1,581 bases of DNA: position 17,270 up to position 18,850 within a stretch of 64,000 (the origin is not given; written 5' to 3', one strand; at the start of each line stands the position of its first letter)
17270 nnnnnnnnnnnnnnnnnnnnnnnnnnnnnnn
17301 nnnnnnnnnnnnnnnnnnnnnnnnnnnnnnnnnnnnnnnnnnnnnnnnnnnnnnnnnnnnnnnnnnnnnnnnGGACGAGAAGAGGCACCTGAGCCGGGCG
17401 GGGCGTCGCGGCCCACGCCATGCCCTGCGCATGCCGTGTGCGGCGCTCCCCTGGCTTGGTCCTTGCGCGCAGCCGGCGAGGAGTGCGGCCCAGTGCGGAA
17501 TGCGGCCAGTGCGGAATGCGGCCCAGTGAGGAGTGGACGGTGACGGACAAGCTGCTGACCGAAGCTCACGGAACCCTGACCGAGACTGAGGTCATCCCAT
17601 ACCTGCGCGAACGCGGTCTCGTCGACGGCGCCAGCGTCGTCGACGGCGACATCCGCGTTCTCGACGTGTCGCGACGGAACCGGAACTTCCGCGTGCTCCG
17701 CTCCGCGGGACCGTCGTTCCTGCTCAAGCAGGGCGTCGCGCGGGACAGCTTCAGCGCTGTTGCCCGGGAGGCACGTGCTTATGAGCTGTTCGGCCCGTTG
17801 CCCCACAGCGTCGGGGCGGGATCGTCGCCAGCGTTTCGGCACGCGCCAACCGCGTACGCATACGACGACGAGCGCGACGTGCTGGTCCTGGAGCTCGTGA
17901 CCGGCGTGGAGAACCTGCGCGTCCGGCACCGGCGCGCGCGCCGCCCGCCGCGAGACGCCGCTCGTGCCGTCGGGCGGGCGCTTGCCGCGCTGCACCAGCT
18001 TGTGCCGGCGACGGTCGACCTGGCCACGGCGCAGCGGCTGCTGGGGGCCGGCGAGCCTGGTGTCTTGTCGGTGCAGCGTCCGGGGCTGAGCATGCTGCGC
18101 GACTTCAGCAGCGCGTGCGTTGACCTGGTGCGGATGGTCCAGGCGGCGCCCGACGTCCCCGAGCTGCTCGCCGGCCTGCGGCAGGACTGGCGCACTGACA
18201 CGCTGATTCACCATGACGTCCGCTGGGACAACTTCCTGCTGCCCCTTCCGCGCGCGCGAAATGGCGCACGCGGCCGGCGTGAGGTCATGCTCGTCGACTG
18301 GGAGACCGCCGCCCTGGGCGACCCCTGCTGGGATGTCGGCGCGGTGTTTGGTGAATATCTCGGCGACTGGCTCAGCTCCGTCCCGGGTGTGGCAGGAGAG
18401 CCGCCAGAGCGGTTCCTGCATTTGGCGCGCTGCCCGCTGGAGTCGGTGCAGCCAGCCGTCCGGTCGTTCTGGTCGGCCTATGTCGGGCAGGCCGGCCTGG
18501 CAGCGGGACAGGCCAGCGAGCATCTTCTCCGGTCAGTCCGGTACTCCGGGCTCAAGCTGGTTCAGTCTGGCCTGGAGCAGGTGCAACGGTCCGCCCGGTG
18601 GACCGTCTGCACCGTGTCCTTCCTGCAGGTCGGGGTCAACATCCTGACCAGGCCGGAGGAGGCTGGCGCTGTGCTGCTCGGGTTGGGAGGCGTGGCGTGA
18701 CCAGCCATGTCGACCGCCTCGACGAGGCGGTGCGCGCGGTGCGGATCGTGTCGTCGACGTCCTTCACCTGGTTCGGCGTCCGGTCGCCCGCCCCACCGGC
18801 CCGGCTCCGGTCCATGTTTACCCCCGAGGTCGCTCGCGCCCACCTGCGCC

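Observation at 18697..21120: Candidate lyase-cyclase fusion (LanX-LanY in one polypeptide)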

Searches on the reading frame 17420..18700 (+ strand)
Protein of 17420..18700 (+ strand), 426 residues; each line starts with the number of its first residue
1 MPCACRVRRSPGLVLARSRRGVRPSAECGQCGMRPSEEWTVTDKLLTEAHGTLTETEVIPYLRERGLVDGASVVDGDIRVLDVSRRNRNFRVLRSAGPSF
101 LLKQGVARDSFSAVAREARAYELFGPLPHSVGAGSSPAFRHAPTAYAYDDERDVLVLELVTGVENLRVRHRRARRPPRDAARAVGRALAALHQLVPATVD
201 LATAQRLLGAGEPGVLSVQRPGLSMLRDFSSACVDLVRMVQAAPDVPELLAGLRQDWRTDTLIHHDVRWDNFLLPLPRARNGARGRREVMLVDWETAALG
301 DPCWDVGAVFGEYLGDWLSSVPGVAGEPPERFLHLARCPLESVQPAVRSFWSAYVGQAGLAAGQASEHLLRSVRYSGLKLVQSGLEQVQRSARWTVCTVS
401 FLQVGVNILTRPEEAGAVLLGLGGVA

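Call 6: search_protein_families(library=pfam, proteins=[window:17420-18700:+], max_evalue=0.1)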
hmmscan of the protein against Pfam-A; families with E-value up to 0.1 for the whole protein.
window:17420-18700:+ (426 aa): 1 family
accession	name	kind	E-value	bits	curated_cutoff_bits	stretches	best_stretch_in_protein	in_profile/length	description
PF01636.29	APH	-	1.2e-12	48.5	23.2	1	78-310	2-210/239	Phosphotransferase enzyme family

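Call 47: search_protein_families(library=pfam, proteins=[window:17516-18700:+], max_evalue=0.1)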
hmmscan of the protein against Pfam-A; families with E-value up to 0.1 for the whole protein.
window:17516-18700:+ (394 aa): 1 family
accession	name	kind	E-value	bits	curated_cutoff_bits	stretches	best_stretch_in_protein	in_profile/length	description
PF01636.29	APH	-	1e-12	48.8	23.2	1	46-278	2-210/239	Phosphotransferase enzyme family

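Call 54: search_solved_structures(query=window:17516-18700:+, max_evalue=0.01, show_alignments=1)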
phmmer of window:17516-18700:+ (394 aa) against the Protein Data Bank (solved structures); distinct sequences matched with E-value up to 0.01: 1.
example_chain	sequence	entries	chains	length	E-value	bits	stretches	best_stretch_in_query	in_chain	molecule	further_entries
9dk1_A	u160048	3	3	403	5.5e-06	28.8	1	146-299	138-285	Kinase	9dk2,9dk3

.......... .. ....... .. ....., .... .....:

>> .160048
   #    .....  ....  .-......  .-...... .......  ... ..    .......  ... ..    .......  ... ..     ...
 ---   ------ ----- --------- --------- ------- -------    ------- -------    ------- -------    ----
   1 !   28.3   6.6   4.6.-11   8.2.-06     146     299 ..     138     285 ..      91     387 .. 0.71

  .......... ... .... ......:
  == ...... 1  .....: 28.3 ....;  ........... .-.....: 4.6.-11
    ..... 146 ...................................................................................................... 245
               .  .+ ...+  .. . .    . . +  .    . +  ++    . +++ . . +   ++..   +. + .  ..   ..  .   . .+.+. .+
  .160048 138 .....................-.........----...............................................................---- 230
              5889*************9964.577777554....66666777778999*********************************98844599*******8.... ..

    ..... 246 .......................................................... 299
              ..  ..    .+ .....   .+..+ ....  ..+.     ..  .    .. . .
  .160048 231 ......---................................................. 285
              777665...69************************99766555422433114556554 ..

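Call 62: list_cluster_members(proteins=[window:18697-21117:+, window:17516-18700:+, window:22617-22874:+, window:17420-18700:+])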
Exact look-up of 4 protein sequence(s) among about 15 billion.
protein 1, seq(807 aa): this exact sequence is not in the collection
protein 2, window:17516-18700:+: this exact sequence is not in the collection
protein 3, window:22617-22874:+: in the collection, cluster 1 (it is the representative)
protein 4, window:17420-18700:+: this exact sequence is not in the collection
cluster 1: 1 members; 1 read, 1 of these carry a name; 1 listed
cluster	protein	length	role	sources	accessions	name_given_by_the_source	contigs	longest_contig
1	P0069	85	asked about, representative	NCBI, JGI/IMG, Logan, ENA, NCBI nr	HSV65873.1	MAG TPA: hypothetical protein VLJ59_08225 [Mycobacteriales bacterium] | hypothetical protein [Mycobacteriales bacterium]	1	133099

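Call 77: search_protein_families(library=ncbifam, proteins=[window:17516-18700:+], max_evalue=0.01)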
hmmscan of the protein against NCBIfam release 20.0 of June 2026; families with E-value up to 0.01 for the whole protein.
window:17516-18700:+ (394 aa): 2 families
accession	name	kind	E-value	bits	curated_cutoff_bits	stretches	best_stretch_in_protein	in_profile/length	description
NF038156.1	lant_syn_V_LxmK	equivalog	1e-28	100.4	315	1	54-387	27-345/347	class V lanthionine synthetase subunit LxmK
NF046102.1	CellCycRegCcrZ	equivalog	0.0076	15.7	400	0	227-283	152-199/260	cell cycle regulator CcrZ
